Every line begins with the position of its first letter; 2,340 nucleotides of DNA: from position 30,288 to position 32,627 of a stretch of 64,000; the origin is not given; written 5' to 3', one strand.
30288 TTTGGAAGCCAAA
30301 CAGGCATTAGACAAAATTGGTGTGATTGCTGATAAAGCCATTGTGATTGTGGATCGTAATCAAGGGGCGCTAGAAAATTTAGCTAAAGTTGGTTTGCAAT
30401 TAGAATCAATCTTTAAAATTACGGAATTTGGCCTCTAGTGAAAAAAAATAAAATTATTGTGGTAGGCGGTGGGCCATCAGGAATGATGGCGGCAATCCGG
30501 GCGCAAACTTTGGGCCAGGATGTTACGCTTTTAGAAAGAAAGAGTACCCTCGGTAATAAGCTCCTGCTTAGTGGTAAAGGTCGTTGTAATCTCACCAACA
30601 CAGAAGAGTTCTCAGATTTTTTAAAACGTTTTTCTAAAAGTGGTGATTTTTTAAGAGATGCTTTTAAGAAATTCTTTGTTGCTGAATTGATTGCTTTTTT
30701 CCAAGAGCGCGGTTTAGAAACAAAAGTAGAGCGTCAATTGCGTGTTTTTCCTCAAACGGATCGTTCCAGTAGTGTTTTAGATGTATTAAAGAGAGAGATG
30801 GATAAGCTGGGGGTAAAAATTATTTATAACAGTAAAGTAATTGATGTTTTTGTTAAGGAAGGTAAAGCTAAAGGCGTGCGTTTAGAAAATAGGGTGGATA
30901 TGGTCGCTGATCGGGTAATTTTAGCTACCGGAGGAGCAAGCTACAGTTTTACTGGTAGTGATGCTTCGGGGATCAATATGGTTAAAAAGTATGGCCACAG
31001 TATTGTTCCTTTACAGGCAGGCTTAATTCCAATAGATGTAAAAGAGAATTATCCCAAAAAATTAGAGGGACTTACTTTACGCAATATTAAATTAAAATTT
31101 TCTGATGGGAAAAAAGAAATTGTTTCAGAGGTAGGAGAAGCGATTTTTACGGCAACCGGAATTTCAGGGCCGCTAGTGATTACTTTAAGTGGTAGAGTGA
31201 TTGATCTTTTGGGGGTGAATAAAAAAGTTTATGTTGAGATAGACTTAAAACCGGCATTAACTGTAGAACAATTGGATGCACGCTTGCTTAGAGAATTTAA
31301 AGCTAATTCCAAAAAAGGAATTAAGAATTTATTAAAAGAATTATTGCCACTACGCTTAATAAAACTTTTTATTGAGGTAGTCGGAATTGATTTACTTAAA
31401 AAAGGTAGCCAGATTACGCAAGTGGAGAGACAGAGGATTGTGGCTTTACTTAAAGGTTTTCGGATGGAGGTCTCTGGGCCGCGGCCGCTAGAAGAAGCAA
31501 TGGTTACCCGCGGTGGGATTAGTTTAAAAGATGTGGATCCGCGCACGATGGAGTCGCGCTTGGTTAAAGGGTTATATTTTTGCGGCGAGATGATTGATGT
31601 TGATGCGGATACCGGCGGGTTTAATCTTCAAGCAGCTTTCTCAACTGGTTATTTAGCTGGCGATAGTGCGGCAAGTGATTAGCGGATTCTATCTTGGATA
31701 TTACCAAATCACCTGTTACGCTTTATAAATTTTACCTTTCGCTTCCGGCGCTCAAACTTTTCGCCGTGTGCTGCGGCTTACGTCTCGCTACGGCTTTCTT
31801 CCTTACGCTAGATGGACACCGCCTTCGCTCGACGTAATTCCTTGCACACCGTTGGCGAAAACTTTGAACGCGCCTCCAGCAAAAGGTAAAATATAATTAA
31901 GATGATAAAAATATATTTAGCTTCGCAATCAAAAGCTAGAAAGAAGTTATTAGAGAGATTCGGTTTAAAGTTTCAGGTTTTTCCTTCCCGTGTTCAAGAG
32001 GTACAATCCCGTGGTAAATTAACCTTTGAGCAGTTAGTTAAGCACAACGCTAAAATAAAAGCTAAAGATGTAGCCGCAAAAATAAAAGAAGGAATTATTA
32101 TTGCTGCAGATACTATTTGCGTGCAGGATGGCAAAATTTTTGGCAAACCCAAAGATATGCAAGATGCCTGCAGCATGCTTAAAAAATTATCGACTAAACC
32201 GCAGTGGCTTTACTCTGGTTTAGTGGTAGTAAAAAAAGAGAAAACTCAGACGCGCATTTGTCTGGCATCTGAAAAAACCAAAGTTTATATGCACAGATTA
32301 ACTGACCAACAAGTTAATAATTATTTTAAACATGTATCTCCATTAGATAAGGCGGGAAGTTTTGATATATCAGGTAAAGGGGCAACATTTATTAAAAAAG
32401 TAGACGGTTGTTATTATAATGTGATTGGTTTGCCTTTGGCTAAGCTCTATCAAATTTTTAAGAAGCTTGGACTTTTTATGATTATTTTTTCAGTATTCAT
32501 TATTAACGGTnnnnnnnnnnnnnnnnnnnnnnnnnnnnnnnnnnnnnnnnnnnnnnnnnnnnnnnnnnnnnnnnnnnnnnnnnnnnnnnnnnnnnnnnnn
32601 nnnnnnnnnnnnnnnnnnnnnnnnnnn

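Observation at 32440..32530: In-frame fusion of cytoplasmic Maf with a signal-anchored M48 metallopeptidase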

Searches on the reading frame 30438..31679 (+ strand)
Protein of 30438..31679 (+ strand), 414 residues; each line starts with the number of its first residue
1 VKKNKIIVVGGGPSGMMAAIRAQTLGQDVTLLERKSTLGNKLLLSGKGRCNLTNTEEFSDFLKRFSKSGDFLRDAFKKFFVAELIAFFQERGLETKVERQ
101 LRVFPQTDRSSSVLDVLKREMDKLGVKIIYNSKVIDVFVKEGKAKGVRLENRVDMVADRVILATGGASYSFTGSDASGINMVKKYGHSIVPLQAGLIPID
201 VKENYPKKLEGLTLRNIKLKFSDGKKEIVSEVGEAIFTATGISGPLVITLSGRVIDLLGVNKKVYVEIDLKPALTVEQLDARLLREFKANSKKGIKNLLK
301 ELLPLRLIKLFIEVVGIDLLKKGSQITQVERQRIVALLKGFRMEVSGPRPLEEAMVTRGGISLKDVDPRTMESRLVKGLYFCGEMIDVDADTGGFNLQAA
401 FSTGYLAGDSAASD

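Call 38: search_protein_families(library=pfam, proteins=[window:30438-31679:+], max_evalue=0.001)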
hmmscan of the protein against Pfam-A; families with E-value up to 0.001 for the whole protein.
window:30438-31679:+ (414 aa): 15 families
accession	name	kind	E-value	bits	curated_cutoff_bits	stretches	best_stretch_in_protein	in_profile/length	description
PF03486.20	HI0933_like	-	8.5e-83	278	50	1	5-409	2-243/244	HI0933-like protein Rossmann domain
PF22780.1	HI0933_like_1st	-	2.8e-36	125.3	27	1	193-356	1-165/165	HI0933-like protein barrel and H2TH domain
PF12831.13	FAD_oxidored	-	9.3e-13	48.7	27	1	6-167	2-147/416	FAD dependent oxidoreductase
PF01266.30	DAO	-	7.5e-12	45.9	27.9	2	113-187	151-227/353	FAD dependent oxidoreductase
PF07992.20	Pyr_redox_2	-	1.6e-11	44.6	26.1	1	5-171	2-114/291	Pyridine nucleotide-disulphide oxidoreductase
PF00070.33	Pyr_redox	-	2.8e-11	44.2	22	1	5-39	1-35/82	Pyridine nucleotide-disulphide oxidoreductase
PF00890.30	FAD_binding_2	-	4.2e-11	43.1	20.4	1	6-169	2-206/414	FAD binding domain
PF01134.28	GIDA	-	4.8e-10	39.5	22.1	0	5-35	1-31/391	Glucose inhibited division protein A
PF13738.12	Pyr_redox_3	-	4.9e-08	33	30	1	7-40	1-34/305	Pyridine nucleotide-disulphide oxidoreductase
PF13450.12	NAD_binding_8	-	3.6e-05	24.4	21.9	1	8-39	1-32/68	NAD(P)-binding Rossmann-like domain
PF13454.12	NAD_binding_9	-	0.00015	22.2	21.8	0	8-165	2-153/155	FAD-NAD(P)-binding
PF01946.23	Thi4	-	0.00015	21.5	26.2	0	4-65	18-80/235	Thi4 family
PF01593.30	Amino_oxidase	-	0.00025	20.9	19.8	0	55-166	134-256/443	Flavin containing amine oxidoreductase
PF01494.25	FAD_binding_3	-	0.00074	19.3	22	0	5-37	3-35/349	FAD binding domain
PF01262.27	AlaDh_PNT_C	-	0.00085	19.2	23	0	3-41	28-66/214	Alanine dehydrogenase/PNT, C-terminal domain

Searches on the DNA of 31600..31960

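Call 41: search_rna_families(source=window, start=31600, end=31960, threshold=evalue, max_evalue=1, show_alignments=2)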
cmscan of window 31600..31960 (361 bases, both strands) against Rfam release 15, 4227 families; matches with E-value up to 1: 0.
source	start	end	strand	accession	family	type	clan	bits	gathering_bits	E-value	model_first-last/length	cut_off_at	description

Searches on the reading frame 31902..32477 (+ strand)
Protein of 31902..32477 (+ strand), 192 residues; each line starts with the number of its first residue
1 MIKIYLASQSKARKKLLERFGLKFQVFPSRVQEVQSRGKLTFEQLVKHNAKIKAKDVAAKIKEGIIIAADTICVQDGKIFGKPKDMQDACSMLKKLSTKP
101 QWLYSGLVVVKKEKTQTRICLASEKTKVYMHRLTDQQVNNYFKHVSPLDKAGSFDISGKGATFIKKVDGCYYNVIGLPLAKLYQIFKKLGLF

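Call 29: search_solved_structures(query=window:31902-32477:+, show_alignments=3)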
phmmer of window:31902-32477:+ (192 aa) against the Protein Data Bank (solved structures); distinct sequences matched with E-value up to 0.001: 8.
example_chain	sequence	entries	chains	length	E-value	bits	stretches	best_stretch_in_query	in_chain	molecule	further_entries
1ex2_A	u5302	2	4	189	1.5e-32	116.2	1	4-186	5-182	PROTEIN MAF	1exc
4heb_A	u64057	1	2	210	2.2e-32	115.7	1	4-186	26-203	Septum formation protein Maf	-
4p0e_A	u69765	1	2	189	7.5e-27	97.7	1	4-188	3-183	Maf-like protein YhdE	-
4p0u_A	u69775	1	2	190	9.8e-27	97.3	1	4-188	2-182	Maf-like protein YceF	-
2p5x_A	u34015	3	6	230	2.3e-23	86.3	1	3-183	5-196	N-acetylserotonin O-methyltransferase-like protein | Probable bifunctional dTTP/UTP pyrophosphatase/methyltransferase protein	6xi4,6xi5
4jhc_A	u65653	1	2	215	3.8e-22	82.4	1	2-190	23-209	Maf-like protein YceF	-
4lu1_A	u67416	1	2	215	5e-21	78.7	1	2-190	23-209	Maf-like protein YceF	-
4oo0_A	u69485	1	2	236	1.2e-17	67.7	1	4-182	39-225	Maf-like protein BCAL2394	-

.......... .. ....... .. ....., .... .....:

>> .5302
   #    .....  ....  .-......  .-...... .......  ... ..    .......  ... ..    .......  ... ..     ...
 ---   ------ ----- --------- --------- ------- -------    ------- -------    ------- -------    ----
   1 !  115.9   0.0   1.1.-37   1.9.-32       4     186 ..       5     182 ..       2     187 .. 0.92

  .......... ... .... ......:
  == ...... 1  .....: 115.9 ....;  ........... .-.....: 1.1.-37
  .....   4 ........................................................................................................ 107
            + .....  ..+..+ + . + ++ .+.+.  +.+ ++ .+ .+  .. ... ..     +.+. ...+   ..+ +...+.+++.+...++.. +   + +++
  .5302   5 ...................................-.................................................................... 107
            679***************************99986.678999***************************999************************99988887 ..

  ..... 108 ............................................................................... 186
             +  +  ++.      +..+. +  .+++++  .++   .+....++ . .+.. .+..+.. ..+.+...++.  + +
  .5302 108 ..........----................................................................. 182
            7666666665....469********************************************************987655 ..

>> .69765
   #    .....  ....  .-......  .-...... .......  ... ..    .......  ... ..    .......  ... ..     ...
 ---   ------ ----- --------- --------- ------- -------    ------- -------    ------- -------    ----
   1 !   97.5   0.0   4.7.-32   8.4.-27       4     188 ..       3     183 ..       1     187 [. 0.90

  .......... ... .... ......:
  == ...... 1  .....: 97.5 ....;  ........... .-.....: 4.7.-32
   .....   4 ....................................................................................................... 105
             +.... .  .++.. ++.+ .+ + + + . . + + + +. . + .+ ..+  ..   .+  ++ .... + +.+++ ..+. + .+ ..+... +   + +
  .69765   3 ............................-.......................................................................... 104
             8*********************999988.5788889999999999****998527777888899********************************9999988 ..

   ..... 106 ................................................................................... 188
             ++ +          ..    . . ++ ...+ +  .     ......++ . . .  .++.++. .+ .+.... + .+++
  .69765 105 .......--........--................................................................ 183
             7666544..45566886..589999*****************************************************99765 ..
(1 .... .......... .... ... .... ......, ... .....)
